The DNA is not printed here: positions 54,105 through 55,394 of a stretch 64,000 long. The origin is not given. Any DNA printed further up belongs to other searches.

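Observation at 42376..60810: An ~18.5-kb phage-borne enzyme island: six PP-loop ATPases, two B12-radical-SAM enzymes, seven Fe/2OG oxygenases, a Rieske oxygenase, a desaturase, an FMN oxidoreductase and a binding protein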

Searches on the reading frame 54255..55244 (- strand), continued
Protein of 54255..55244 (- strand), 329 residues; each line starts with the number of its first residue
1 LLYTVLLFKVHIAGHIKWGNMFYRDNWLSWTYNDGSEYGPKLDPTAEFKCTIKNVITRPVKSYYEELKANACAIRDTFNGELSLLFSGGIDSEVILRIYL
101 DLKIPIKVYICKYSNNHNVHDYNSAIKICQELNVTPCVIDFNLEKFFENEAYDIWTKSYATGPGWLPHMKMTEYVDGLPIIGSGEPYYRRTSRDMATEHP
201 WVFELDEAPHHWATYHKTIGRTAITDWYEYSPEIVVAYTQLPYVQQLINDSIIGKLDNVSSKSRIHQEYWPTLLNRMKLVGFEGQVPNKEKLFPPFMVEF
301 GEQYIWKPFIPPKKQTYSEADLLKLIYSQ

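Call 57: find_related_loci(query=A2, collection=genome_contigs, flank=10000)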
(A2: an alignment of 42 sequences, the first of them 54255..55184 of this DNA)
Query A2 (309 aa) in genome_contigs; peptide patterns used: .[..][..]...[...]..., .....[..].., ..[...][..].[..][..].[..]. (x = any residue, [..] = any of these).
12 stretches matched a pattern; 8 encode a relative of the query (tblastn E <= 1e-3); 8 distinct loci.
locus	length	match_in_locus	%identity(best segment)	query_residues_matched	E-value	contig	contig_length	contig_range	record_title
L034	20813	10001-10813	31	1-267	1e-37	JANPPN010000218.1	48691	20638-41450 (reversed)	MAG: Bdellovibrio sp. isolate VAR_83_metabat_302 VAR_83_k141_2960608, whole genome shotgun sequence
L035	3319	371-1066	34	38-263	1e-36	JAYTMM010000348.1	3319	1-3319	MAG: Pseudobdellovibrionaceae bacterium isolate GFS_3655 GFS_3655_347, whole genome shotgun sequence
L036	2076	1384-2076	33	38-262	1e-35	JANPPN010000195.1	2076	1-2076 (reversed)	MAG: Bdellovibrio sp. isolate VAR_83_metabat_302 VAR_83_k141_5387890, whole genome shotgun sequence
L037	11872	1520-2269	30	16-272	2e-33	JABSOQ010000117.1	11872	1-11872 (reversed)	MAG: Bdellovibrionales bacterium isolate DT_12 DT-Bdellovibrionales-2_scaffold_118, whole genome shotgun sequence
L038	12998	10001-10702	30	36-263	2e-32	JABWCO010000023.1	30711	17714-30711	MAG: Bdellovibrio sp. isolate MAG_58 scaffold_1296, whole genome shotgun sequence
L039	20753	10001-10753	26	3-263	9e-25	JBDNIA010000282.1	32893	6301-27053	MAG: Crocinitomicaceae bacterium isolate concoct.5.WLB k141_740943, whole genome shotgun sequence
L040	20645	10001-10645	29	42-263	1e-24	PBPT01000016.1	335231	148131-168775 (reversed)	MAG: Candidatus Neomarinimicrobiota bacterium isolate RS350 8480, whole genome shotgun sequence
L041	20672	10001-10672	25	11-237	1e-19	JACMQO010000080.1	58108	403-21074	MAG: Bdellovibrio sp. isolate LF-bin-439 FL-bin-439-contig-k141_1159079, whole genome shotgun sequence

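Call 73: find_related_loci(query=A2, collection=metagenome_contigs, flank=10000)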
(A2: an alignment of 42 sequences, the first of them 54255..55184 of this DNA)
Query A2 (309 aa) in metagenome_contigs; peptide patterns used: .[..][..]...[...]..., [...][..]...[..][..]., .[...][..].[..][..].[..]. (x = any residue, [..] = any of these).
600 stretches matched a pattern (row limit reached: there are more); 145 encode a relative of the query (tblastn E <= 1e-3); the best 80 are kept; 79 distinct loci.
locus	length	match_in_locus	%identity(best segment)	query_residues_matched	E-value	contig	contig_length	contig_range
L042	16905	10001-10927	95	1-309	0e+0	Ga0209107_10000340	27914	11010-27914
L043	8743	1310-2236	95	1-309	0e+0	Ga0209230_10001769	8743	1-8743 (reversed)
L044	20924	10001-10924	64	1-308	7e-134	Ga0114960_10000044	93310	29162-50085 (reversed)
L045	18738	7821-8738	64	1-308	3e-133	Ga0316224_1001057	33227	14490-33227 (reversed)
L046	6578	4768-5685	63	1-306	6e-133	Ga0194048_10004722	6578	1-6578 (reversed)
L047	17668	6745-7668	62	1-308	8e-130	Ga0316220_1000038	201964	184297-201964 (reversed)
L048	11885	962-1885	62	1-308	8e-130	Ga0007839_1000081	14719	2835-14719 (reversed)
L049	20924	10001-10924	62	1-308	8e-130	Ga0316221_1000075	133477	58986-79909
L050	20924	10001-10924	62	1-308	2e-129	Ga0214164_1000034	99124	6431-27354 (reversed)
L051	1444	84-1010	60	1-308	2e-137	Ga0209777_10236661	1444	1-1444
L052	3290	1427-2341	54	1-306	5e-113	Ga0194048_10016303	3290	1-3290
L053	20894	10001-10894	57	1-302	7e-111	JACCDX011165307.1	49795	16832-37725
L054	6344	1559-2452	55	1-302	2e-103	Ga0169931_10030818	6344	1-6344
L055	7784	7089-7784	63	1-232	1e-98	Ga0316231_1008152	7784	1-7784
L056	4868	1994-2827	54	1-284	5e-94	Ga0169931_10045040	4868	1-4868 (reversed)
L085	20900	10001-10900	37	5-306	4e-69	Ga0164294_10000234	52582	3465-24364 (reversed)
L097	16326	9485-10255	36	5-263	3e-46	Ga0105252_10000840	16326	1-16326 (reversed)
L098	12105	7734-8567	33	5-283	8e-46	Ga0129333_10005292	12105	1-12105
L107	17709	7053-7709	41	1-221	3e-42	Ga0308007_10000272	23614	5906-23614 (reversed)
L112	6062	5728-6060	56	1-112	3e-35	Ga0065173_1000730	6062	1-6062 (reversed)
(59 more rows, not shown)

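Call 77: search_protein_families(library=pfam, proteins=[L013:4744-5349:-, L097:6305-6913:+, L112:5413-5727:+, L098:5274-5822:-, L026:3366-4532:+, L107:12414-13019:+, L085:8615-9190:+, L031:9307-9897:+, L098:2179-2799:+, L085:7303-7857:+], max_evalue=0.5)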
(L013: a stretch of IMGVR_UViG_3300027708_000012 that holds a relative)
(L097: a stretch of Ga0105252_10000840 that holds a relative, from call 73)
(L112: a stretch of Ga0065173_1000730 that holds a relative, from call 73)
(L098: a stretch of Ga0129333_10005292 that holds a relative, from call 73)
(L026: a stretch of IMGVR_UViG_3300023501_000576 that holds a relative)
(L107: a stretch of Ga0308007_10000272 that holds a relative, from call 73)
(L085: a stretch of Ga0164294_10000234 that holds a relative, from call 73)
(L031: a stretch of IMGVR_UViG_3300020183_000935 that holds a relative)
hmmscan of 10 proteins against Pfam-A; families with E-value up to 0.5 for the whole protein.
L013:4744-5349:- (201 aa): 6 families
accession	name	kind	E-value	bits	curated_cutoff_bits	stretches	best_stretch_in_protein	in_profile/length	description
PF00583.31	Acetyltransf_1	-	4.6e-05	24.1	20.7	1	37-144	8-112/116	Acetyltransferase (GNAT) family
PF16527.11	CpxA_peri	-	0.024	15.5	23.5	1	93-154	17-79/134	Two-component sensor protein CpxA, periplasmic domain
PF13508.13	Acetyltransf_7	-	0.024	15.5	27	1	62-108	2-46/84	Acetyltransferase (GNAT) domain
PF13527.13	Acetyltransf_9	-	0.13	12.7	25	1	29-114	25-96/127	Acetyltransferase (GNAT) domain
PF13302.13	Acetyltransf_3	-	0.14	13.3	25.4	1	50-110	40-99/138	Acetyltransferase (GNAT) domain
PF15714.11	SpoVT_C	-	0.2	12.2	27.5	1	61-97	16-52/128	Stage V sporulation protein T C-terminal, transcription factor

L097:6305-6913:+ (202 aa): 0 families

L112:5413-5727:+ (104 aa): 2 families
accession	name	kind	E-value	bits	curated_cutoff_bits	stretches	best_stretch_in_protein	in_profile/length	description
PF21802.2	Cas3-like_C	-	0.082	13.4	27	1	47-102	24-81/96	CRISPR-associated Cas3 subtype I-F/YPEST-like, C-terminal domain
PF17461.7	DUF5423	-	0.15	11.3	25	1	52-97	128-173/348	Family of unknown function (DUF5423)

L098:5274-5822:- (182 aa): 0 families

L026:3366-4532:+ (388 aa): 1 family
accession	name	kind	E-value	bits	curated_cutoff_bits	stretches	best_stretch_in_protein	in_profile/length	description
PF15711.10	ILEI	-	0.17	12.8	27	0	238-300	21-82/90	Interleukin-like EMT inducer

L107:12414-13019:+ (201 aa): 2 families
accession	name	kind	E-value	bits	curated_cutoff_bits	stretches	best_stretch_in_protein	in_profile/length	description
PF13679.12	Methyltransf_32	-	0.066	13.6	27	1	32-120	5-96/143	Methyltransferase domain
PF13649.12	Methyltransf_25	-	0.14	13.3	27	1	77-141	21-87/97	Methyltransferase domain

L085:8615-9190:+ (191 aa): 0 families

L031:9307-9897:+ (196 aa): 0 families

L098:2179-2799:+ (206 aa): 5 families
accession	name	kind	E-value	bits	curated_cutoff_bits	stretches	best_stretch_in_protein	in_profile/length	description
PF06508.19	QueC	-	5.7e-09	36.2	22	1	146-198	154-208/210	Queuosine biosynthesis protein QueC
PF01171.26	ATP_bind_3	-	6.9e-05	23.1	27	1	29-61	3-35/182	PP-loop family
PF00733.27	Asn_synthase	-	0.0052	16.9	21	1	26-63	18-52/354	Asparagine synthase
PF02008.25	zf-CXXC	-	0.12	12.8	26.5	1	176-192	14-30/48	CXXC zinc finger domain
PF03054.22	tRNA_Me_trans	-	0.19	11.8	20.6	0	27-51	2-26/202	tRNA methyl transferase HUP domain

L085:7303-7857:+ (184 aa): 0 families

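Call 120: search_protein_representatives(alignment_id=A2)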
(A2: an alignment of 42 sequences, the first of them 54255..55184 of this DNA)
Query: 42 sequences, 301 profile positions. Proteins with E-value up to 0.001 (for the whole library): 1387; up to 1e-10: 768; up to 1e-30: 134. The best 150 are listed.
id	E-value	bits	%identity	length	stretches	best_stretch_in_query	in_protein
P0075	6.4e-142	488.4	-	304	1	1-299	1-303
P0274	7.3e-100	350.3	-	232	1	68-297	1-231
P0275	5.6e-91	321.1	-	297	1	1-298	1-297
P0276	6.1e-84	298.0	-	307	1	4-296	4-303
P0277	8.9e-84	297.5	-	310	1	3-297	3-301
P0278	7.0e-82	291.2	-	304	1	2-283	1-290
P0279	5.0e-80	285.2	-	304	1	3-299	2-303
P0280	1.1e-79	284.1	-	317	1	1-289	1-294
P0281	1.9e-79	283.2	-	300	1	5-296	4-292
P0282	3.1e-79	282.6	-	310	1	3-297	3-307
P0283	3.4e-79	282.4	-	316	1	5-297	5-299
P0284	9.0e-78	277.8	-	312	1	2-298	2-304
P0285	1.7e-74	267.0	-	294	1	1-298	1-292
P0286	1.1e-73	264.3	-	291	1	39-289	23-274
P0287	2.9e-72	259.7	-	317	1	1-298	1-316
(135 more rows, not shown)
